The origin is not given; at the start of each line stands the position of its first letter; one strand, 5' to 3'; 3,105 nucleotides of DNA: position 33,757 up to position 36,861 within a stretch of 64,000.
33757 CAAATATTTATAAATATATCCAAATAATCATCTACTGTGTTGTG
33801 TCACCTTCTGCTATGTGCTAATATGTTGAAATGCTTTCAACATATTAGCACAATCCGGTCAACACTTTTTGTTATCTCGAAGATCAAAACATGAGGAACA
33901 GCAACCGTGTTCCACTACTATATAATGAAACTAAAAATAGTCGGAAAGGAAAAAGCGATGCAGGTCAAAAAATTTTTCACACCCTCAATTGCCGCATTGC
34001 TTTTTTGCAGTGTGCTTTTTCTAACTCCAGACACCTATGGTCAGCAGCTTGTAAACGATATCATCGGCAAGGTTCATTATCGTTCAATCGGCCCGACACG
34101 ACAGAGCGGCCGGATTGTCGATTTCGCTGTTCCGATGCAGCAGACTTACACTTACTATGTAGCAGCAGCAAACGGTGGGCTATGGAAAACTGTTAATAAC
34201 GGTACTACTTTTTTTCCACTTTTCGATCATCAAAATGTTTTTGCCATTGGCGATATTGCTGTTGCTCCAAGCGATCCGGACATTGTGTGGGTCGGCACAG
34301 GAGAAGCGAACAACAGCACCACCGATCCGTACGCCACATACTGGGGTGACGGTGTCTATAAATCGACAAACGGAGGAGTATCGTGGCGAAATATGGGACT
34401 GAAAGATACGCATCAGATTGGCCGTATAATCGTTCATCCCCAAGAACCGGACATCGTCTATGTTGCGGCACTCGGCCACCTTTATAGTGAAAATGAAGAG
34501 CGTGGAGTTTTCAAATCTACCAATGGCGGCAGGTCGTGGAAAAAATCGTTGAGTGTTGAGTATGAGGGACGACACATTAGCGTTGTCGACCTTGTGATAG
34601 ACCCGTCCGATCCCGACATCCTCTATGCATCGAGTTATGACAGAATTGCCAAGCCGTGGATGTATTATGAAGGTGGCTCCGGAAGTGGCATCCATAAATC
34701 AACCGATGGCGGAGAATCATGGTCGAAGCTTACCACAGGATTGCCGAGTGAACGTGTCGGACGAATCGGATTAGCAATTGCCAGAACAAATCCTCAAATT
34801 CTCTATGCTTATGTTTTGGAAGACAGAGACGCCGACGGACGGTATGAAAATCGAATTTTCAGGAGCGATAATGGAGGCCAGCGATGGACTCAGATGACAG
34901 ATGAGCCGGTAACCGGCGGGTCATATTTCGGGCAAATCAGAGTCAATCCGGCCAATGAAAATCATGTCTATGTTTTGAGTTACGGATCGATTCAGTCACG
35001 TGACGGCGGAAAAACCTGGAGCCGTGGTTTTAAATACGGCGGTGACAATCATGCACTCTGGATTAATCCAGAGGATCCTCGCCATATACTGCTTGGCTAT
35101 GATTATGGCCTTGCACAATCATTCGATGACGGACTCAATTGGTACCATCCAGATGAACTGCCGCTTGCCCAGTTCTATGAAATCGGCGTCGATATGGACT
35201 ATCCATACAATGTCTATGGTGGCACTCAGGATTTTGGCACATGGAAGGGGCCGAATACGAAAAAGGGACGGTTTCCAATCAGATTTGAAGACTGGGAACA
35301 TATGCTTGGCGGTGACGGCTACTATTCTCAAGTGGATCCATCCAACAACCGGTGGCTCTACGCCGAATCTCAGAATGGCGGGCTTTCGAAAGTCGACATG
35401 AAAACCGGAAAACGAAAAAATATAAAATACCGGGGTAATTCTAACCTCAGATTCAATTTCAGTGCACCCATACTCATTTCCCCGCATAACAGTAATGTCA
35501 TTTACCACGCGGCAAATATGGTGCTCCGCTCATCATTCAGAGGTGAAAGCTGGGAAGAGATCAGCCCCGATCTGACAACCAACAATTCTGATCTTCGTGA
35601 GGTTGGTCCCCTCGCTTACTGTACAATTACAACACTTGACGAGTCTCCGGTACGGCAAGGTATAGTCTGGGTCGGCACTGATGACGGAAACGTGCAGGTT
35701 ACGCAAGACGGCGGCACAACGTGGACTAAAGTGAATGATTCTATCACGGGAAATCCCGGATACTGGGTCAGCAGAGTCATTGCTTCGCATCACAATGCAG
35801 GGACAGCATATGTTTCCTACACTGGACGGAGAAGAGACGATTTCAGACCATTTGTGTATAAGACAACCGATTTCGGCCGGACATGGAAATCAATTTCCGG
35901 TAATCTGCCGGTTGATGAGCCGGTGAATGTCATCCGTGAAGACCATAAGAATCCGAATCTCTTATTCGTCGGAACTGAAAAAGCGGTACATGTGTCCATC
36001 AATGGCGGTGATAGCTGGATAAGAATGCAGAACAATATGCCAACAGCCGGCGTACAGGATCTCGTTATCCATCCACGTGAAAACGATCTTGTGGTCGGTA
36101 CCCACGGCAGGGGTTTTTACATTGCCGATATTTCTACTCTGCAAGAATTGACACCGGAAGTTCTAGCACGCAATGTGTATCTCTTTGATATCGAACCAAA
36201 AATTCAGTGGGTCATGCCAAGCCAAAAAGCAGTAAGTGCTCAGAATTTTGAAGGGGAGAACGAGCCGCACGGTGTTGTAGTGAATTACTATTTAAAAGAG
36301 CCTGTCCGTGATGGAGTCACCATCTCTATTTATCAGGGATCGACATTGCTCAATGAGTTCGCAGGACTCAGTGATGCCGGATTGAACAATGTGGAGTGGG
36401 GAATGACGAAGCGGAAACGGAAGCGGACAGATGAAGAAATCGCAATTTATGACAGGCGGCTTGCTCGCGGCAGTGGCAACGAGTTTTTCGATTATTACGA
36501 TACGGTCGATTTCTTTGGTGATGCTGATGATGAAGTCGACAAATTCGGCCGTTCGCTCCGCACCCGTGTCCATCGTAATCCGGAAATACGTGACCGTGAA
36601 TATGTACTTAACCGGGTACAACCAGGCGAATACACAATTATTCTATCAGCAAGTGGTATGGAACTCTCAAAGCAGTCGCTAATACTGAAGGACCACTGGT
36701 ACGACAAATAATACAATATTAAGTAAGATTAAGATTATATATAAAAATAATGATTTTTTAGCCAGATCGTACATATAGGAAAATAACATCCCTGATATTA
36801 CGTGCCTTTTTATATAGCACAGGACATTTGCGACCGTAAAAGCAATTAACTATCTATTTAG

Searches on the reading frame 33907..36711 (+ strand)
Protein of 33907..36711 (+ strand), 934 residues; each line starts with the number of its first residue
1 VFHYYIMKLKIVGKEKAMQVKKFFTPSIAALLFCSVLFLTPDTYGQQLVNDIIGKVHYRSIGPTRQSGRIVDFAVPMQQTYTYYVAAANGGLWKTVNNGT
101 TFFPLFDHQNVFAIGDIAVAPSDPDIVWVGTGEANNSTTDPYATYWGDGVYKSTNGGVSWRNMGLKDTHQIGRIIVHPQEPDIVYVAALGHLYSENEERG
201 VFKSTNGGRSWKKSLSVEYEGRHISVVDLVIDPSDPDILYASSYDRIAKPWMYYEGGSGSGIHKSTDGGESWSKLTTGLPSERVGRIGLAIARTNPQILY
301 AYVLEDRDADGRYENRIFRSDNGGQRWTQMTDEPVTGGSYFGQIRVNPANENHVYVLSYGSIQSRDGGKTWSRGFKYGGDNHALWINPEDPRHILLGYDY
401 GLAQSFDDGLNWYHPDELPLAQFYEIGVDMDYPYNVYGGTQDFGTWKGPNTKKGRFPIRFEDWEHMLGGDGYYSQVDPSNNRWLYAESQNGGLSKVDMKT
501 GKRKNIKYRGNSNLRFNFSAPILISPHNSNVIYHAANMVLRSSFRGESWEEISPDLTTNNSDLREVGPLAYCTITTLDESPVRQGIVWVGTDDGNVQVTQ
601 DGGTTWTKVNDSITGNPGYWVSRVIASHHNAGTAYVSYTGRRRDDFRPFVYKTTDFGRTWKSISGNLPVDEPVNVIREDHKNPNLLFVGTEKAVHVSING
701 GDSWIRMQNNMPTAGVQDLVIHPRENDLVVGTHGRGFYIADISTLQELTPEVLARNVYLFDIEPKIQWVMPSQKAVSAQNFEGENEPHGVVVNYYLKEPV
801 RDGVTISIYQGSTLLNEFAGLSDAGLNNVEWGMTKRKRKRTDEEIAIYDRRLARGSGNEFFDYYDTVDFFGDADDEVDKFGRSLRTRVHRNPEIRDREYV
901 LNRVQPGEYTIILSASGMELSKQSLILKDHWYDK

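Call 9: search_protein_families(library=pfam, proteins=[window:33907-36711:+])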
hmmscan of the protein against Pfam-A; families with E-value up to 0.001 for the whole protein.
window:33907-36711:+ (934 aa): 3 families
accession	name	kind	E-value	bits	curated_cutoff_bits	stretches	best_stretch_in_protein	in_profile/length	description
PF15902.12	Sortilin-Vps10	-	2.6e-25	89.6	33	2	150-278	3-115/446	Sortilin, neurotensin receptor 3,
PF02012.26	BNR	-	2.1e-06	27.3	27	0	265-274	3-12/12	BNR/Asp-box repeat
PF13088.12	BNR_2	-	4.1e-05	23.5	31.4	0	588-678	73-171/277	BNR repeat-like domain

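Call 10: find_encoding_contigs(protein=window:33958-36711:+, flank=10000, max_places=10)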
Protein window:33958-36711:+ (917 aa): no gene with exactly this product is on record in the collection.

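Call 11: find_homologous_proteins(query=window:33958-36711:+, max_evalue=1e-50)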
Query window:33958-36711:+ (917 aa): 7914 proteins with E <= 1e-50 among 8000 candidates; the best 120 are listed.
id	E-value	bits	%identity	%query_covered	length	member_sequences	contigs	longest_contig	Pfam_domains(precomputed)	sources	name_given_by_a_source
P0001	0.0e+0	2164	100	100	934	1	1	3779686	PF25852.1,PF02012.27,PF15902.13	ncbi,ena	-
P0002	0.0e+0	1956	91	98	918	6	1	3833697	PF15902.13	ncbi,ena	-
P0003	0.0e+0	1689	77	100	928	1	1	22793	PF02012.27,PF15902.13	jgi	jgi:photosystem II stability/assembly factor-like uncharacterized protein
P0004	0.0e+0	1669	76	100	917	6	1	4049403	PF25852.1,PF14870.13,PF02012.27,PF15902.13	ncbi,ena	-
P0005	0.0e+0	1596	74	98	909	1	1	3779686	PF02012.27,PF15902.13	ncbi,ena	-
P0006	0.0e+0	1585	71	99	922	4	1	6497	PF25852.1,PF14870.13,PF02012.27,PF15902.13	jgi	jgi:photosystem II stability/assembly factor-like uncharacterized protein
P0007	0.0e+0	1583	72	99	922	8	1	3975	PF25852.1,PF14870.13,PF02012.27,PF15902.13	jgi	jgi:photosystem II stability/assembly factor-like uncharacterized protein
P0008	0.0e+0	1567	71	99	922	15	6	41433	PF25852.1,PF02012.27,PF15902.13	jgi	jgi:photosystem II stability/assembly factor-like uncharacterized protein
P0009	0.0e+0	1559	72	99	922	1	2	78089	PF25852.1,PF14870.13,PF02012.27,PF15902.13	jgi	jgi:photosystem II stability/assembly factor-like uncharacterized protein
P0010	0.0e+0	1544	71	98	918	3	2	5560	PF14870.13,PF02012.27,PF15902.13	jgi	-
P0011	0.0e+0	1541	71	100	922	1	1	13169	PF25852.1,PF02012.27,PF15902.13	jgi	jgi:photosystem II stability/assembly factor-like uncharacterized protein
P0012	0.0e+0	1537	71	97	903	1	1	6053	PF25852.1,PF14870.13,PF02012.27,PF15902.13,PF13088.13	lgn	-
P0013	0.0e+0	1532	70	99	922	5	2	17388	PF25852.1,PF14870.13,PF02012.27,PF15902.13,PF13088.13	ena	-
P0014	0.0e+0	1530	71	97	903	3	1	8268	PF25852.1,PF14870.13,PF02012.27,PF15902.13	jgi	-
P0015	0.0e+0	1522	69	99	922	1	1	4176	PF25852.1,PF02012.27,PF15902.13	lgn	-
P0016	0.0e+0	1468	78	84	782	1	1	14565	PF25852.1,PF14870.13,PF02012.27,PF15902.13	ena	-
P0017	0.0e+0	1441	66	100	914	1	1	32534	PF25852.1,PF02012.27,PF15902.13,PF13088.13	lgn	-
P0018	0.0e+0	1412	66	97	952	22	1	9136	PF02012.27,PF15902.13,PF13088.13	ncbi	-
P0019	0.0e+0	1409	66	97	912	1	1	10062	PF02012.27,PF15902.13,PF13088.13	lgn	-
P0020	0.0e+0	1408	66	97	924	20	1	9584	PF25852.1,PF02012.27,PF15902.13,PF13088.13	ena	-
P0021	0.0e+0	1401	67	96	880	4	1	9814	PF25852.1,PF14870.13,PF02012.27,PF15902.13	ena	-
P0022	0.0e+0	1400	64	100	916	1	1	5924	PF25852.1,PF02012.27,PF15902.13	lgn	-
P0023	0.0e+0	1397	66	97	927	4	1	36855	PF02012.27,PF15902.13,PF13088.13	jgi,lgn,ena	-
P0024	0.0e+0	1393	66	97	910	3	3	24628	PF02012.27,PF15902.13,PF13088.13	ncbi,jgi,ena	-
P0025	0.0e+0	1389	64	100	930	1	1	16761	PF02012.27,PF15902.13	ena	-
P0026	0.0e+0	1387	64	100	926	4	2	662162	PF02012.27,PF15902.13,PF13088.13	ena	-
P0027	0.0e+0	1366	64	99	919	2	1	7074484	PF25852.1,PF02012.27,PF15902.13,PF13088.13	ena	-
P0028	0.0e+0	1363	63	100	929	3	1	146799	PF02012.27,PF15902.13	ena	-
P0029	0.0e+0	1334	62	98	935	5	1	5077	PF14870.13,PF02012.27,PF15902.13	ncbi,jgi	-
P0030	0.0e+0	1319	61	100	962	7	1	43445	PF14870.13,PF15902.13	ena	-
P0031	0.0e+0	1310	62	98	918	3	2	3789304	PF02012.27,PF15902.13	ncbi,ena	-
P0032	0.0e+0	1309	62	98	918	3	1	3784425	PF02012.27,PF15902.13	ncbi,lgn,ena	-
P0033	0.0e+0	1307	61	99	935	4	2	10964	PF25852.1,PF14870.13,PF02012.27,PF15902.13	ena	-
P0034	0.0e+0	1301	61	98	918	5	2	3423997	PF02012.27,PF15902.13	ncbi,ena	-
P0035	0.0e+0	1300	60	100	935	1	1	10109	PF25852.1,PF02012.27,PF15902.13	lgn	-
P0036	0.0e+0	1300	61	99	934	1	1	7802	PF25852.1,PF14870.13,PF02012.27,PF15902.13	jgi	-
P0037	0.0e+0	1298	60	100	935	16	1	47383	PF25852.1,PF24316.2,PF14870.13,PF02012.27,PF15902.13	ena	-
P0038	0.0e+0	1294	60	100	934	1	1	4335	PF25852.1,PF14870.13,PF02012.27,PF15902.13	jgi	jgi:photosystem II stability/assembly factor-like uncharacterized protein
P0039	0.0e+0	1288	60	98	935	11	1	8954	PF25852.1,PF24316.2,PF14870.13,PF02012.27,PF15902.13,PF13088.13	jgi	-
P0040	0.0e+0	1286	60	99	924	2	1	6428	PF25852.1,PF14870.13,PF02012.27,PF15902.13,PF13088.13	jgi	-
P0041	0.0e+0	1285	59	100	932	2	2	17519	PF02012.27,PF15902.13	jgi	-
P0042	0.0e+0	1284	59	98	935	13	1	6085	PF14870.13,PF02012.27,PF15902.13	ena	-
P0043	0.0e+0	1280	60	100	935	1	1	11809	PF24316.2,PF15902.13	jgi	-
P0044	0.0e+0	1277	59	98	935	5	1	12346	PF25852.1,PF14870.13,PF02012.27,PF15902.13,PF13088.13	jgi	-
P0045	0.0e+0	1275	60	98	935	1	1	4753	PF25852.1,PF14870.13,PF02012.27,PF15902.13,PF13088.13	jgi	jgi:photosystem II stability/assembly factor-like uncharacterized protein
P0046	0.0e+0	1275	59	100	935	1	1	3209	PF25852.1,PF14870.13,PF02012.27,PF15902.13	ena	-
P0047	0.0e+0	1271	59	100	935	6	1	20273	PF25852.1,PF02012.27,PF15902.13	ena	-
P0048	0.0e+0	1271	59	99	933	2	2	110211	PF24316.2,PF14870.13,PF02012.27,PF15902.13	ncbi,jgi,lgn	-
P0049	0.0e+0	1270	59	100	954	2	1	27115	PF14870.13,PF02012.27,PF15902.13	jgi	jgi:photosystem II stability/assembly factor-like uncharacterized protein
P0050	0.0e+0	1269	60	99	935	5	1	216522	PF25852.1,PF24316.2,PF14870.13,PF02012.27,PF15902.13,PF13088.13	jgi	-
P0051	0.0e+0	1267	60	99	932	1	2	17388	PF25852.1,PF24316.2,PF14870.13,PF02012.27,PF15902.13,PF13088.13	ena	-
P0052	0.0e+0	1265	59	99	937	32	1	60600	PF25852.1,PF24316.2,PF02012.27,PF15902.13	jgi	jgi:photosystem II stability/assembly factor-like uncharacterized protein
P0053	0.0e+0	1264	60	99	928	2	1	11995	PF24316.2,PF14870.13,PF02012.27,PF15902.13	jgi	jgi:photosystem II stability/assembly factor-like uncharacterized protein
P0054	0.0e+0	1262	59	97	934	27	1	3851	PF14870.13,PF02012.27,PF15902.13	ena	-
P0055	0.0e+0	1261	58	99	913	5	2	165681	PF02012.27,PF15902.13,PF13088.13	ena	-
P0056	0.0e+0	1261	59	100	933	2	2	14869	PF02012.27,PF15902.13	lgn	-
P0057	0.0e+0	1261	58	100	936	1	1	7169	PF25852.1,PF15902.13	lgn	-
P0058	0.0e+0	1259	58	100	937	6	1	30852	PF02012.27,PF15902.13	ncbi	-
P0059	0.0e+0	1257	59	98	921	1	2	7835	PF24316.2,PF02012.27,PF15902.13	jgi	jgi:photosystem II stability/assembly factor-like uncharacterized protein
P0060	0.0e+0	1256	60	98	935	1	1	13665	PF02012.27,PF15902.13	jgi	jgi:photosystem II stability/assembly factor-like uncharacterized protein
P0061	0.0e+0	1255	59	100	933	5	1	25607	PF14870.13,PF02012.27,PF15902.13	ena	-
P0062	0.0e+0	1254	59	98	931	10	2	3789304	PF14870.13,PF02012.27,PF15902.13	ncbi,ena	-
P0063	0.0e+0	1254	59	100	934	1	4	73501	PF02012.27,PF15902.13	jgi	-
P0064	0.0e+0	1254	59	99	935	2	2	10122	PF02012.27,PF15902.13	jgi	-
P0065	0.0e+0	1254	59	99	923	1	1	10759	PF25852.1,PF02012.27,PF15902.13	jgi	jgi:photosystem II stability/assembly factor-like uncharacterized protein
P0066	0.0e+0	1253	59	99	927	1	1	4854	PF24316.2,PF02012.27,PF15902.13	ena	-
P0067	0.0e+0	1252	58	100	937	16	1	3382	PF25852.1,PF14870.13,PF02012.27,PF15902.13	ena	-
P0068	0.0e+0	1249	58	99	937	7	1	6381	PF02012.27,PF15902.13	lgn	-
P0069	0.0e+0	1248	58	99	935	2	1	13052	PF14870.13,PF02012.27,PF15902.13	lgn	-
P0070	0.0e+0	1246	59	99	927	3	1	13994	PF02012.27,PF15902.13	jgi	-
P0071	0.0e+0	1245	59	99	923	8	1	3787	PF25852.1,PF02012.27,PF15902.13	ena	-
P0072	0.0e+0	1245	59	97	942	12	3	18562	PF25852.1,PF14870.13,PF02012.27,PF15902.13,PF13088.13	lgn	-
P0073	0.0e+0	1244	45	77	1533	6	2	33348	PF15899.12,PF25852.1,PF24316.2,PF02012.27,PF15902.13,PF13088.13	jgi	-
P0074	0.0e+0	1242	58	99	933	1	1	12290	PF25852.1,PF02012.27,PF15902.13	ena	-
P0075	0.0e+0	1241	59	99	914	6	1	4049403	PF02012.27,PF15902.13,PF13088.13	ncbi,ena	-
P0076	0.0e+0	1240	59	99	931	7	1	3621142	PF25852.1,PF02012.27,PF15902.13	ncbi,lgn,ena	-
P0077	0.0e+0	1240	58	98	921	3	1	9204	PF25852.1,PF02012.27,PF15902.13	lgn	-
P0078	0.0e+0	1238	58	100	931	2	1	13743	PF25852.1,PF14870.13,PF02012.27,PF15902.13,PF13088.13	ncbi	-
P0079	0.0e+0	1238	58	97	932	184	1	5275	PF25852.1,PF14870.13,PF02012.27,PF15902.13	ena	-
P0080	0.0e+0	1234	59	97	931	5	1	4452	PF25852.1,PF14870.13,PF02012.27,PF15902.13,PF13088.13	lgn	-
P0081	0.0e+0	1234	59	98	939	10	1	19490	PF02012.27,PF15902.13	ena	-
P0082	0.0e+0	1230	57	99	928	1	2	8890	PF02012.27,PF15902.13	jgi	-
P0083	0.0e+0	1226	58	100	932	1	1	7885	PF25852.1,PF14870.13,PF02012.27,PF15902.13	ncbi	ncbi:MAG: hypothetical protein ACE5IW_10140 [bacterium]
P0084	0.0e+0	1224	57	100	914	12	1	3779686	PF25852.1,PF02012.27,PF15902.13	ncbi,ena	-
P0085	0.0e+0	1221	59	99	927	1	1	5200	PF25852.1,PF02012.27,PF15902.13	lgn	-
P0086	0.0e+0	1219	58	99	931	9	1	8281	PF25852.1,PF14870.13,PF02012.27,PF15902.13,PF13088.13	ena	-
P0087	0.0e+0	1219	59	97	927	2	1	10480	PF15899.12,PF24316.2,PF14870.13,PF02012.27,PF15902.13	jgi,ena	-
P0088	0.0e+0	1216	58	97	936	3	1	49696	PF02012.27,PF15902.13,PF13088.13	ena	-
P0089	0.0e+0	1216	60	94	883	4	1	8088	PF24316.2,PF02012.27,PF15902.13,PF13088.13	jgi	-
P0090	0.0e+0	1214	58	99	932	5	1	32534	PF25852.1,PF14870.13,PF02012.27,PF15902.13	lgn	-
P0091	0.0e+0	1213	61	75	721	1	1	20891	PF25852.1,PF02012.27,PF15902.13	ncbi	-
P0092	0.0e+0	1213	58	99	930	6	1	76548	PF02012.27,PF15902.13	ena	-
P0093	0.0e+0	1213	57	99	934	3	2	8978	PF25852.1,PF14870.13,PF02012.27,PF15902.13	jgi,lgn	jgi:photosystem II stability/assembly factor-like uncharacterized protein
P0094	0.0e+0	1213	58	100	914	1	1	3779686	PF25852.1,PF02012.27,PF15902.13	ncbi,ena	-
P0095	0.0e+0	1211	58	99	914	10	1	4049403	PF02012.27,PF15902.13,PF13088.13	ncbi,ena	-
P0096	0.0e+0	1211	58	100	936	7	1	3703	PF25852.1,PF14870.13,PF02012.27,PF15902.13,PF13088.13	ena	-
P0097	0.0e+0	1209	57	98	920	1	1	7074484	PF14870.13,PF02012.27,PF15902.13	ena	-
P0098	0.0e+0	1208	58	99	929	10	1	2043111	PF02012.27,PF15902.13,PF13088.13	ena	-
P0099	0.0e+0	1208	57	99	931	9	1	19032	PF25852.1,PF02012.27,PF15902.13,PF13088.13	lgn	-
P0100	0.0e+0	1205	57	100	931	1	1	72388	PF25852.1,PF14870.13,PF02012.27,PF15902.13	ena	-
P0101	0.0e+0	1204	57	100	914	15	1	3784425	PF15902.13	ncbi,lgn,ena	-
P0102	0.0e+0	1201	56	100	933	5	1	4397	PF14870.13,PF02012.27,PF15902.13,PF13088.13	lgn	-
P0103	0.0e+0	1200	56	99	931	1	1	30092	PF14870.13,PF02012.27,PF15902.13,PF13088.13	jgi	-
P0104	0.0e+0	1198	57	97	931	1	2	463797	PF25852.1,PF14870.13,PF02012.27,PF15902.13,PF13088.13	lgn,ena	-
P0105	0.0e+0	1194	45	73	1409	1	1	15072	PF15899.12,PF25852.1,PF14870.13,PF02012.27,PF15902.13,PF13088.13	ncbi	ncbi:hypothetical protein ACFL02_02540 [Planctomycetota bacterium]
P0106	0.0e+0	1194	57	97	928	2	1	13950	PF14870.13,PF02012.27,PF15902.13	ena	-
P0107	0.0e+0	1193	57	96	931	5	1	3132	PF25852.1,PF14870.13,PF02012.27,PF15902.13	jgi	jgi:photosystem II stability/assembly factor-like uncharacterized protein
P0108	0.0e+0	1192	57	97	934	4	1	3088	PF25852.1,PF02012.27,PF15902.13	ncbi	-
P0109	0.0e+0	1192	55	100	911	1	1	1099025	PF02012.27,PF15902.13,PF13088.13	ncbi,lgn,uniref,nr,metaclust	ncbi:WD40/YVTN/BNR-like repeat-containing protein [Maribacter antarcticus]|uniref:WD40/YVTN/BNR-like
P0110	0.0e+0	1192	57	100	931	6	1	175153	PF14870.13,PF02012.27,PF15902.13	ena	-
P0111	0.0e+0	1192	55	99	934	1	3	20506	PF25852.1,PF14870.13,PF02012.27,PF15902.13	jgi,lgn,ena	-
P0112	0.0e+0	1188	55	99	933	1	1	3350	PF24316.2,PF02012.27,PF15902.13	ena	-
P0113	0.0e+0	1188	56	99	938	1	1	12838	PF25852.1,PF24316.2,PF14870.13,PF02012.27,PF15902.13,PF13088.13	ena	-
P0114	0.0e+0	1187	55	99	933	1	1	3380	PF24316.2,PF02012.27,PF15902.13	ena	-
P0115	0.0e+0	1186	55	99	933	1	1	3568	PF24316.2,PF02012.27,PF15902.13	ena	-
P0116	0.0e+0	1186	55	99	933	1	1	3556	PF24316.2,PF02012.27,PF15902.13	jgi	jgi:photosystem II stability/assembly factor-like uncharacterized protein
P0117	0.0e+0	1186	55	99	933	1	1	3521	PF24316.2,PF02012.27,PF15902.13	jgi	-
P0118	0.0e+0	1186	55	99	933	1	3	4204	PF24316.2,PF02012.27,PF15902.13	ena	-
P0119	0.0e+0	1185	55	99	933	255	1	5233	PF24316.2,PF02012.27,PF15902.13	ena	-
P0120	0.0e+0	1184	57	98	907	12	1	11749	PF14870.13,PF02012.27,PF15902.13,PF13088.13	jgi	jgi:photosystem II stability/assembly factor-like uncharacterized protein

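Call 12: find_encoding_contigs(protein=P0001, flank=3000, max_places=3)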
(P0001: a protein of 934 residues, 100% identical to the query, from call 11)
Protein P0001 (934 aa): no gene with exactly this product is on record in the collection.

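Call 13: find_encoding_contigs(protein=P0002, flank=10000, max_places=3)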
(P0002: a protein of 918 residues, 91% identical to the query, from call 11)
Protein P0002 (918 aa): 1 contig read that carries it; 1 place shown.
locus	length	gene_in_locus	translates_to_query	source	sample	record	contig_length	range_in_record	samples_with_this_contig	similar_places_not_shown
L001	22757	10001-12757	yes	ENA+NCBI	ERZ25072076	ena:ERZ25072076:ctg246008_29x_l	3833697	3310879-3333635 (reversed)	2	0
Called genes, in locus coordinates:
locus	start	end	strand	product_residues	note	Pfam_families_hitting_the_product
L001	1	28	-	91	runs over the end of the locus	-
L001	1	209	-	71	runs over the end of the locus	-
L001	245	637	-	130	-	PF00534:Glycos_transf_1, PF13524:Glyco_trans_1_2 (weak), PF13692:Glyco_trans_1_4, PF20706:GT4-conflict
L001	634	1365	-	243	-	PF13439:Glyco_transf_4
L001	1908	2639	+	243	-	PF01209:Ubie_methyltran (weak), PF13489:Methyltransf_23, PF13847:Methyltransf_31, PF08241:Methyltransf_11, PF08242:Methyltransf_12, PF13649:Methyltransf_25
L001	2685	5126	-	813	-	PF09586:YfhO (weak)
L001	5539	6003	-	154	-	PF00665:rve, PF13683:rve_3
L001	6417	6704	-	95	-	PF01527:HTH_Tnp_1, PF13384:HTH_23 (weak), PF13551:HTH_29 (weak)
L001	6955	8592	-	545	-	-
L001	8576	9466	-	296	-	PF03706:LPG_synthase_TM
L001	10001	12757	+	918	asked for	PF15902:Sortilin-Vps10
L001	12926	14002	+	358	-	PF03781:FGE-sulfatase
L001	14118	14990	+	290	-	PF00753:Lactamase_B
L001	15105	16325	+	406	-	PF00245:Alk_phosphatase, PF01676:Metalloenzyme, PF00245:Alk_phosphatase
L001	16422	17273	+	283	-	-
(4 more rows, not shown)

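Call 14: find_encoding_contigs(protein=P0004, flank=10000, max_places=3)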
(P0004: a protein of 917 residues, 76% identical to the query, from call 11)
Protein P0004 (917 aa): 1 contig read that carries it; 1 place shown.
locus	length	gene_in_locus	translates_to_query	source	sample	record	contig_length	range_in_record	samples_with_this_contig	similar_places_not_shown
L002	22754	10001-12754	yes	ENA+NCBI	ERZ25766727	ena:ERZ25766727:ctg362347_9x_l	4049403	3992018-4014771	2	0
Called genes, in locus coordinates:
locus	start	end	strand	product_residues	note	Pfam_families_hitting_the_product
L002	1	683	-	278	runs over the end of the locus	PF00106:adh_short, PF01370:Epimerase, PF08659:KR, PF13561:adh_short_C2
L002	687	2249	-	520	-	PF13489:Methyltransf_23, PF00535:Glycos_transf_2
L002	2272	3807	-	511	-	-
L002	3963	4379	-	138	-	-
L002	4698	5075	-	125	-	PF08937:ThsB_TIR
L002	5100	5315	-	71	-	-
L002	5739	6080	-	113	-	-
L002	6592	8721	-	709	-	PF09586:YfhO (weak)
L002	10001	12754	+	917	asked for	PF14870:PSII_BNR (faint), PF25852:DUF6242_C (faint), PF02012:BNR (faint), PF15902:Sortilin-Vps10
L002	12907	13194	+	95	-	PF01527:HTH_Tnp_1, PF13384:HTH_23 (weak), PF13551:HTH_29 (weak)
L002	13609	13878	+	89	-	PF00665:rve, PF13683:rve_3 (weak)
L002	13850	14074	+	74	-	PF13683:rve_3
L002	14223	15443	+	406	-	PF00245:Alk_phosphatase, PF01676:Metalloenzyme, PF00245:Alk_phosphatase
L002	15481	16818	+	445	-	PF04389:Peptidase_M28, PF01546:Peptidase_M20, PF07687:M20_dimer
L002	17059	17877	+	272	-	PF01408:GFO_IDH_MocA, PF22725:GFO_IDH_MocA_C3 (weak)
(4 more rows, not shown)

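Call 19: find_encoding_contigs(protein=P0003, flank=6000, max_places=3)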
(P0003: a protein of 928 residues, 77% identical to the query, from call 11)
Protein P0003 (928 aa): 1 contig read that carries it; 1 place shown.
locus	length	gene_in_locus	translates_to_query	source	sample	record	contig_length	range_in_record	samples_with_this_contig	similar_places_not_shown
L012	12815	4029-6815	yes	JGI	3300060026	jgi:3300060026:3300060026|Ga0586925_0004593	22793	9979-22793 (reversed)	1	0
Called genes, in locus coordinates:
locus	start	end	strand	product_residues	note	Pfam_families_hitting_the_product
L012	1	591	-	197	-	?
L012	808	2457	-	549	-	PF02366:PMT (weak), PF13231:PMT_2 (weak)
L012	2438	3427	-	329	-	PF03706:LPG_synthase_TM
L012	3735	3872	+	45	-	-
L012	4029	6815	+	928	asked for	PF02012:BNR (faint), PF15902:Sortilin-Vps10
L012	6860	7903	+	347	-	PF03781:FGE-sulfatase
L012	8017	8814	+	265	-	PF00753:Lactamase_B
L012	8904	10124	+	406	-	PF00245:Alk_phosphatase, PF01676:Metalloenzyme, PF00245:Alk_phosphatase (weak)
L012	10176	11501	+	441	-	PF04389:Peptidase_M28, PF01546:Peptidase_M20, PF07687:M20_dimer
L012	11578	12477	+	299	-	PF01408:GFO_IDH_MocA, PF02826:2-Hacid_dh_C (faint), PF22725:GFO_IDH_MocA_C3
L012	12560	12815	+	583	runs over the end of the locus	PF01425:Amidase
